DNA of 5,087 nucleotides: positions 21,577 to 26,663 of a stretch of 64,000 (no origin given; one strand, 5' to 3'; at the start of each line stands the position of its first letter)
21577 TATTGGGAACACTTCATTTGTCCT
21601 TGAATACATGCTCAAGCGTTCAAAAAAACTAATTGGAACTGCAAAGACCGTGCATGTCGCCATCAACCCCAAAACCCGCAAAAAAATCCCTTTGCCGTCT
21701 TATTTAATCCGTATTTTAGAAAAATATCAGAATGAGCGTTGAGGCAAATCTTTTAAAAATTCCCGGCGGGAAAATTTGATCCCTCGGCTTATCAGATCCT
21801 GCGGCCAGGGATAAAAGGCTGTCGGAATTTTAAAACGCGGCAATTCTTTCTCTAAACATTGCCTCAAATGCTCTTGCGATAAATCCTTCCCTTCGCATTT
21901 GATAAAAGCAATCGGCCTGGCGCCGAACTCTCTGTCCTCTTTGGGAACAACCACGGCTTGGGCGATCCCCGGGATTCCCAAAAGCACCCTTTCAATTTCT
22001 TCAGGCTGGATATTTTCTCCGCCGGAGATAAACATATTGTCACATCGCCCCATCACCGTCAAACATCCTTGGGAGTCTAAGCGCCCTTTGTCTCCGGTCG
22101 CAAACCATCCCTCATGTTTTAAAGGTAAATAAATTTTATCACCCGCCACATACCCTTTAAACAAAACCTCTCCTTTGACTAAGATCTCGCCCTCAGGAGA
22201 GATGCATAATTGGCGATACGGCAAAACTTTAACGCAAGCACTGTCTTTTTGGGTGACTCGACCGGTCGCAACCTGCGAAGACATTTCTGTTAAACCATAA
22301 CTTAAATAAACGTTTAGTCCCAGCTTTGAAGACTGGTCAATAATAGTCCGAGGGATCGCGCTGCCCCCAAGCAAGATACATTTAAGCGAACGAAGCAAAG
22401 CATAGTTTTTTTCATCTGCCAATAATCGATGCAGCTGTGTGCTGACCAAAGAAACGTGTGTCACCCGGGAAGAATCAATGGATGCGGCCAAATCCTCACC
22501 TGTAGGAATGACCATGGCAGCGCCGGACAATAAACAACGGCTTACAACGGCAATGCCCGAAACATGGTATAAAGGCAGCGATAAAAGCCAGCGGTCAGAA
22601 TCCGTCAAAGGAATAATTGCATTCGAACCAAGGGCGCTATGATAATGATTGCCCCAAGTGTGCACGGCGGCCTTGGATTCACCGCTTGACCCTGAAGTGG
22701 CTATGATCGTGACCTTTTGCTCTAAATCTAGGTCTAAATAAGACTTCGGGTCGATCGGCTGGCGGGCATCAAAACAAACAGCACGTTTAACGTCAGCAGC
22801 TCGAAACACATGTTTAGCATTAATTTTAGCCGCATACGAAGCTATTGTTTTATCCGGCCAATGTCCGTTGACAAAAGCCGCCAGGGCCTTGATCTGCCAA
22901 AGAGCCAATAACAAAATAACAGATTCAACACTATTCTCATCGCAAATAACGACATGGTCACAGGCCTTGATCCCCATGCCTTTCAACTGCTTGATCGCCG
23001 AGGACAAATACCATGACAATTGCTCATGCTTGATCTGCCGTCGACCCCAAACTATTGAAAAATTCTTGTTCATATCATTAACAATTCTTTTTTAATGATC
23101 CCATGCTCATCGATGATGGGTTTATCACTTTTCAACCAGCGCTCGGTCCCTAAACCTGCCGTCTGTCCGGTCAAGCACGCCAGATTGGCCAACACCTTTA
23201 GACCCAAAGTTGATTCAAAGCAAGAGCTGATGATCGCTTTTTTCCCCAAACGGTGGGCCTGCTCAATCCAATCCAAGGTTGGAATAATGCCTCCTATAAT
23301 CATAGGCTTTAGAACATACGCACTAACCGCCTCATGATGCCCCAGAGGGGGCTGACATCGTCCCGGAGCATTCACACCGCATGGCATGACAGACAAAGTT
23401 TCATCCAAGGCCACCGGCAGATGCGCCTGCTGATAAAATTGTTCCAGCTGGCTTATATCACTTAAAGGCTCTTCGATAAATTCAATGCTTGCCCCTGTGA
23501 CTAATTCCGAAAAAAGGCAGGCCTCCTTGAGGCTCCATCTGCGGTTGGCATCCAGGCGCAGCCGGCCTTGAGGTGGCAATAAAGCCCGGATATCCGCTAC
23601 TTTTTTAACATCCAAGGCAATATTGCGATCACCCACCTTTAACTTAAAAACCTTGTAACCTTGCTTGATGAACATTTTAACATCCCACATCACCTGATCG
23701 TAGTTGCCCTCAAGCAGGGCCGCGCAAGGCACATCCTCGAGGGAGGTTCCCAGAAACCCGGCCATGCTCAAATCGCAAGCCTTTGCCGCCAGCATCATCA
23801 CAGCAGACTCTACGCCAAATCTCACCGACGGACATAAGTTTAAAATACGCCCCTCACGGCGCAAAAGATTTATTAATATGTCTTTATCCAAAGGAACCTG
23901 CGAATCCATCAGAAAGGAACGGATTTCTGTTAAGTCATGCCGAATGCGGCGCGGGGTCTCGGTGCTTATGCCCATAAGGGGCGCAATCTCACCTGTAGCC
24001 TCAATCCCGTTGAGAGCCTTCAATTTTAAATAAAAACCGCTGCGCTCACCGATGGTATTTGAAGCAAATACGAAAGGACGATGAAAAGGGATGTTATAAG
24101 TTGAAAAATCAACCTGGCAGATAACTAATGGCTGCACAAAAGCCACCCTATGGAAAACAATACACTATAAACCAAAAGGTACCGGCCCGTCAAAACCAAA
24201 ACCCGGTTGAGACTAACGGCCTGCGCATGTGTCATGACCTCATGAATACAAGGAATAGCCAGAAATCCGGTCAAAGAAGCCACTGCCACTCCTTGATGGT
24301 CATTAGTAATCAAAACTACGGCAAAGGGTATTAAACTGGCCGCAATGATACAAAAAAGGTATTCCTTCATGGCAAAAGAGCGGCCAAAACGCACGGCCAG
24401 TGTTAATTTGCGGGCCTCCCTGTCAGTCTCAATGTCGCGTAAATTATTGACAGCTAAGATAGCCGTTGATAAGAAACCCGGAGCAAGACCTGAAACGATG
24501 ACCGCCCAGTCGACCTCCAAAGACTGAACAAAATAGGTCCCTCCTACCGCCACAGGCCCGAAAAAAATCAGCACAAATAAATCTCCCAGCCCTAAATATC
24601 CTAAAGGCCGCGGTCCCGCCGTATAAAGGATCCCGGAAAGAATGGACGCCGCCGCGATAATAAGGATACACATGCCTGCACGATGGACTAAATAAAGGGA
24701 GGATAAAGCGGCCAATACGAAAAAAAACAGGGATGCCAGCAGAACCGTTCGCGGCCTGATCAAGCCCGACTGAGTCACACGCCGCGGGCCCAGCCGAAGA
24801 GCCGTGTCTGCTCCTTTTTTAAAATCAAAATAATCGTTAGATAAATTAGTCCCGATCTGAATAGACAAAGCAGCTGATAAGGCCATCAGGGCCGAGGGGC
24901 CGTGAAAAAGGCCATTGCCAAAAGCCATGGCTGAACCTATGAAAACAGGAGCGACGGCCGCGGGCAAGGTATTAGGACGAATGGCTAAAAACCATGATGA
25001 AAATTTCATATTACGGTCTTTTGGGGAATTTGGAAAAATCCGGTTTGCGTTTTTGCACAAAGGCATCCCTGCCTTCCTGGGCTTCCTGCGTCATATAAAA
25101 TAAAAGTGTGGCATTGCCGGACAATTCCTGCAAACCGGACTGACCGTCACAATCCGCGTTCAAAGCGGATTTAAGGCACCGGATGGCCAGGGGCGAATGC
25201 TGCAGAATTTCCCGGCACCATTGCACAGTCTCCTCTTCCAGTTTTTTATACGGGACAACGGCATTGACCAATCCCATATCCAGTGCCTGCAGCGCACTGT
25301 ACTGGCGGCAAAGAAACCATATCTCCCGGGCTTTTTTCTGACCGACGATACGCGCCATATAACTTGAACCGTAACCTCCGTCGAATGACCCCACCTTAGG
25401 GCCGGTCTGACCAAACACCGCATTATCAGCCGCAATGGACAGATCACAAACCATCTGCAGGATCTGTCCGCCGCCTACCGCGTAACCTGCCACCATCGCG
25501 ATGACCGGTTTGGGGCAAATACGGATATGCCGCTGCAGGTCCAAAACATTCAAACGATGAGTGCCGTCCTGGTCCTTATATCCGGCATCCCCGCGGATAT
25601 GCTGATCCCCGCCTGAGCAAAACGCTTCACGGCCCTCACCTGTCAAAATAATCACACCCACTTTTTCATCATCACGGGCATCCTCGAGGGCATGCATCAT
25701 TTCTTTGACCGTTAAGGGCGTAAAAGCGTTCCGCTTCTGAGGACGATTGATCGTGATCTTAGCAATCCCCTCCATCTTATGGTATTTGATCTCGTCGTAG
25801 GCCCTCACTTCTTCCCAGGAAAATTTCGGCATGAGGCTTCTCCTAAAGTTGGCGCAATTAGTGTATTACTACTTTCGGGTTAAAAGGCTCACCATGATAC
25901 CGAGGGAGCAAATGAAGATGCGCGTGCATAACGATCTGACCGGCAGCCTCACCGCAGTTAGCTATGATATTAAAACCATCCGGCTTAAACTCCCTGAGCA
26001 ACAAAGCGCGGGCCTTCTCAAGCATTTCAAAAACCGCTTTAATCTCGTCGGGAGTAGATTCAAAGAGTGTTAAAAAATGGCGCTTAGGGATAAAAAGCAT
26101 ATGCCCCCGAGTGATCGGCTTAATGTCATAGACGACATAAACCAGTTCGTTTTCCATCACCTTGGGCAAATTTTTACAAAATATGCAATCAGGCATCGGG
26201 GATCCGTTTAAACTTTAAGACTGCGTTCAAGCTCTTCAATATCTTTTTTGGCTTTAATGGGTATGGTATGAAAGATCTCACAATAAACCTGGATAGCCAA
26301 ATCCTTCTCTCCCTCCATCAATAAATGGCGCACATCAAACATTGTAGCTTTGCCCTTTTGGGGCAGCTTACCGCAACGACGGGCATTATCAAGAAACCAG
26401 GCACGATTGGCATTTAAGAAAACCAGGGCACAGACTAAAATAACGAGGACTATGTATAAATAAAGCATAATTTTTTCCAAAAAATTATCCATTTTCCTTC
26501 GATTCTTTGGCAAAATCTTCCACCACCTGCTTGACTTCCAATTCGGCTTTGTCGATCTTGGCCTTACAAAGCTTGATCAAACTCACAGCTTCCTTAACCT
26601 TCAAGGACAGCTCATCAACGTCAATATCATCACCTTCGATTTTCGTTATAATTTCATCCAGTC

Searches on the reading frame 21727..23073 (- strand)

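Call 36: search_protein_families(library=pfam, proteins=[window:21727-23073:-], max_evalue=0.00001)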
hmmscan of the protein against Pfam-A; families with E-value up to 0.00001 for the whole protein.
window:21727-23073:- (448 aa): 2 families
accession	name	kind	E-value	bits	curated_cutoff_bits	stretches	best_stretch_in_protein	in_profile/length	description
PF00501.34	AMP-binding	-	1.2e-39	136.6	29.9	1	8-308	15-383/384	AMP-binding enzyme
PF13193.12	AMP-binding_C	-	1.6e-08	35.8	24.5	1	359-421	1-64/76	AMP-binding enzyme C-terminal domain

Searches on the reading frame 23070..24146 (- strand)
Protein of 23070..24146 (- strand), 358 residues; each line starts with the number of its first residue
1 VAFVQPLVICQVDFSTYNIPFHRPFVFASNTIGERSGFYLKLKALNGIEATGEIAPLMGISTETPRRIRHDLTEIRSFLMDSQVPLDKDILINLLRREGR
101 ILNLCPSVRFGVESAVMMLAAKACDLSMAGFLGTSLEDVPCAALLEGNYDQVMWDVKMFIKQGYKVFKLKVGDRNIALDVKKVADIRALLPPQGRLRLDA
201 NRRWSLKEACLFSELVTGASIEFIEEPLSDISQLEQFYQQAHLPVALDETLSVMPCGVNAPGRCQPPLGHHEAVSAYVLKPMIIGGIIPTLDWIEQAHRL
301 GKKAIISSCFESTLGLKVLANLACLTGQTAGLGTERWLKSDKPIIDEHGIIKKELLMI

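Call 5: search_protein_families(library=ncbifam, proteins=[window:23070-24146:-])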
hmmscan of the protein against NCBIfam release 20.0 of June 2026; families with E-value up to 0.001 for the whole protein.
window:23070-24146:- (358 aa): 12 families
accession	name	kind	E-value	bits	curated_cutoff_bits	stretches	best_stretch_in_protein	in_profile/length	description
TIGR01927.1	menC_gam_Gplu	equivalog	2.3e-53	181.5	130.55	1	16-324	2-280/307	o-succinylbenzoate synthase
NF003473.0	PRK05105.1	equivalog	2.2e-46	158.4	236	1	14-334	8-300/331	o-succinylbenzoate synthase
NF002739.0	PRK02714.1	equivalog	7.8e-32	111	259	1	11-342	4-309/320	o-succinylbenzoate synthase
NF002782.0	PRK02901.1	equivalog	2.2e-21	76.2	288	1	162-350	101-287/328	o-succinylbenzoate synthase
TIGR02534.1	mucon_cyclo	subfamily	8e-19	67.9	334.95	1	12-252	4-248/368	muconate/chloromuconate family cycloisomerase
NF041118.1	A_G_epim_Thtga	equivalog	1.1e-17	64.2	500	1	9-327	3-310/341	L-Ala-D/L-Glu epimerase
TIGR01928.1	menC_lowGC_arch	equivalog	2.3e-16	59.7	200.65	1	17-328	3-302/325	o-succinylbenzoate synthase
NF047820.1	TalGalacDh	equivalog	2.1e-14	53.2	500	1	113-253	112-258/371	L-talarate/galactarate dehydratase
NF043002.1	HProlDhtase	equivalog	1.7e-08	33.7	500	1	46-253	42-246/366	cis-3-hydroxy-L-proline dehydratase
NF042940.1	racemase_DgcA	equivalog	5.5e-08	32.4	400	1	17-251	6-223/323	N-acetyl-D-Glu racemase DgcA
NF011708.0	PRK15129.1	equivalog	2.8e-07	29.9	343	1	18-250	10-227/321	L-Ala-D/L-Glu epimerase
NF040866.1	AraD_Arch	equivalog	1.4e-06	27.6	650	1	151-250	151-252/372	arabinonate dehydratase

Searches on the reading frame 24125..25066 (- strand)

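Call 5: search_protein_families(library=ncbifam, proteins=[window:24125-25066:-])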
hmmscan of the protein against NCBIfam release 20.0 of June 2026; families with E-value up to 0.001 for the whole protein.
window:24125-25066:- (313 aa): 13 families
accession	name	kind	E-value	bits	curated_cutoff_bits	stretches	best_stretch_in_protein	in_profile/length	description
NF004751.0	PRK06080.1-3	equivalog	8.1e-93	311.2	264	1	19-310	7-295/296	1,4-dihydroxy-2-naphthoate polyprenyltransferase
NF004750.0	PRK06080.1-2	equivalog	1.8e-66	224.5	346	1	20-309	4-299/301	1,4-dihydroxy-2-naphthoate polyprenyltransferase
TIGR00751.1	menA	equivalog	7.3e-66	222.5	102.15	1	30-307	1-284/284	1,4-dihydroxy-2-naphthoate octaprenyltransferase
NF004754.0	PRK06080.1-6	equivalog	3.4e-50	171.2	522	1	23-311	10-304/308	1,4-dihydroxy-2-naphthoate polyprenyltransferase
NF004749.0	PRK06080.1-1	equivalog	1.1e-47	162.7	277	1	17-310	14-307/311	1,4-dihydroxy-2-naphthoate polyprenyltransferase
NF009926.0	PRK13387.1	equivalog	3e-29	102.1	316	1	26-306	7-305/317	1,4-dihydroxy-2-naphthoate polyprenyltransferase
TIGR02235.1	menA_cyano-plnt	equivalog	2.7e-28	99.1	225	1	25-309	2-284/285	2-carboxy-1,4-naphthoquinone phytyltransferase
NF004753.0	PRK06080.1-5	equivalog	1.5e-24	86.8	555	1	25-307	14-302/312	1,4-dihydroxy-2-naphthoate polyprenyltransferase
NF004752.0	PRK06080.1-4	subfamily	2.1e-19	70.3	289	1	29-274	10-259/300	1,4-dihydroxy-2-naphthoate polyprenyltransferase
NF004617.0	PRK05951.1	equivalog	2.9e-17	62.8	239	1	58-270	52-265/306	prenyltransferase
NF009523.0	PRK12884.1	equivalog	4.4e-13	49.1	269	1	38-306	20-275/279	prenyltransferase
NF005742.0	PRK07566.1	equivalog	1.9e-06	27.2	313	1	73-263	82-265/315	chlorophyll synthase ChlG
TIGR01476.1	chlor_syn_BchG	subfamily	2.6e-06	27.1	212.3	1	58-303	36-276/283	(bacterio)chlorophyll synthase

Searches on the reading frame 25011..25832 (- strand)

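Call 5: search_protein_families(library=ncbifam, proteins=[window:25011-25832:-])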
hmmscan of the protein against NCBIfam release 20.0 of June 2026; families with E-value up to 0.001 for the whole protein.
window:25011-25832:- (273 aa): 71 families (the best 25 are shown)
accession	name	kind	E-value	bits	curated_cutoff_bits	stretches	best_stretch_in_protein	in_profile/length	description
NF005637.0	PRK07396.1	equivalog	3.9e-153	508.6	380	1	3-273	3-273/273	1,4-dihydroxy-2-naphthoyl-CoA synthase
TIGR01929.1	menB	equivalog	2.2e-138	460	342.7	1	12-269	1-259/259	1,4-dihydroxy-2-naphthoyl-CoA synthase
NF006186.0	PRK08321.1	equivalog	3.1e-96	322.5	378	1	6-271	14-300/302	1,4-dihydroxy-2-naphthoyl-CoA synthase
TIGR03210.1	badI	equivalog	3.6e-89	298.5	467.6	1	12-269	1-256/256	2-ketocyclohexanecarboxyl-CoA hydrolase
NF051848.1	EnCoAHydtEchA19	equivalog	1e-44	153.1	400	1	18-267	5-256/258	enoyl-CoA hydratase EchA19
NF004475.0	PRK05809.1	subfamily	1.4e-44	152.6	394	1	12-267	3-258/260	short-chain-enoyl-CoA hydratase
NF004517.0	PRK05862.1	equivalog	4e-44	151.1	396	1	11-267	2-255/257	enoyl-CoA hydratase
NF005802.0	PRK07657.1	equivalog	4e-43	147.8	363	1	19-266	10-257/260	enoyl-CoA hydratase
NF006007.0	PRK08138.1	subfamily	7.1e-43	146.8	355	1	18-267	13-259/261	enoyl-CoA hydratase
NF004781.0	PRK06127.1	subfamily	3.6e-42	144.9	291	1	10-267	8-267/269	enoyl-CoA hydratase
NF042430.2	EnCoAhydt_DpgD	equivalog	4e-42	144.5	400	1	17-267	1-256/258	enoyl-CoA-hydratase DpgD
NF004796.0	PRK06144.1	subfamily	9.4e-42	143.3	272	1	11-267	6-260/262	enoyl-CoA hydratase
NF006699.0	PRK09245.1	subfamily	1.1e-41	142.9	354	1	14-267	4-264/266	crotonase/enoyl-CoA hydratase family protein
NF046063.1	oxepin_alt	equivalog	2.2e-41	142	300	1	18-265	5-254/254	oxepin-CoA hydrolase, alternative type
NF004857.0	PRK06210.1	equivalog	5.3e-41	140.8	341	1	9-267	4-273/275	enoyl-CoA hydratase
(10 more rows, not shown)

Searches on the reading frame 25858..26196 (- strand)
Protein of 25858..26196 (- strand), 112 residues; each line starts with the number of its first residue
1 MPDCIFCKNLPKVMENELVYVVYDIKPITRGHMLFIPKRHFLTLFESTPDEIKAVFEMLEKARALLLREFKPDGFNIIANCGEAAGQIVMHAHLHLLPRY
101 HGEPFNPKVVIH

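Call 5: search_protein_families(library=ncbifam, proteins=[window:25858-26196:-])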
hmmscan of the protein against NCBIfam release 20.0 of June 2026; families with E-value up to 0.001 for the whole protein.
window:25858-26196:- (112 aa): 3 families
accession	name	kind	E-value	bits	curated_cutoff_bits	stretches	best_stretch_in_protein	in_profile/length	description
NF045834.1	M_plasma_HinT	exception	2.9e-15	57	130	1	13-99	15-101/102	histidine triad protein HinT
NF052622.1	ATPAdlTfActino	equivalog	8.5e-14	51.4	290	1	15-103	57-146/176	ATP adenylyltransferase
NF007965.0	PRK10687.1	equivalog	3.9e-10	39.9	206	1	13-98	20-106/119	purine nucleoside phosphoramidase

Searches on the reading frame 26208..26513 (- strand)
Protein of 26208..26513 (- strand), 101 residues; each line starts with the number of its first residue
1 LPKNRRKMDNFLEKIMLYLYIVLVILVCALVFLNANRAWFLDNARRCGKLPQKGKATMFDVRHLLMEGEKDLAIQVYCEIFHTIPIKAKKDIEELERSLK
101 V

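Call 5: search_protein_families(library=ncbifam, proteins=[window:26208-26513:-])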
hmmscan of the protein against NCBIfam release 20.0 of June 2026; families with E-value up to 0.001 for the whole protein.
window:26208-26513:- (101 aa): 0 families

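Call 56: search_protein_families(library=pfam, proteins=[window:26208-26513:-], max_evalue=1)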
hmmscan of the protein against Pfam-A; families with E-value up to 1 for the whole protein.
window:26208-26513:- (101 aa): 1 family
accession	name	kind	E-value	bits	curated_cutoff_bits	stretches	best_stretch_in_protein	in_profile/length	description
PF03840.19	SecG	-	0.0079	16.7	29.2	1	5-32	42-69/70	Preprotein translocase SecG subunit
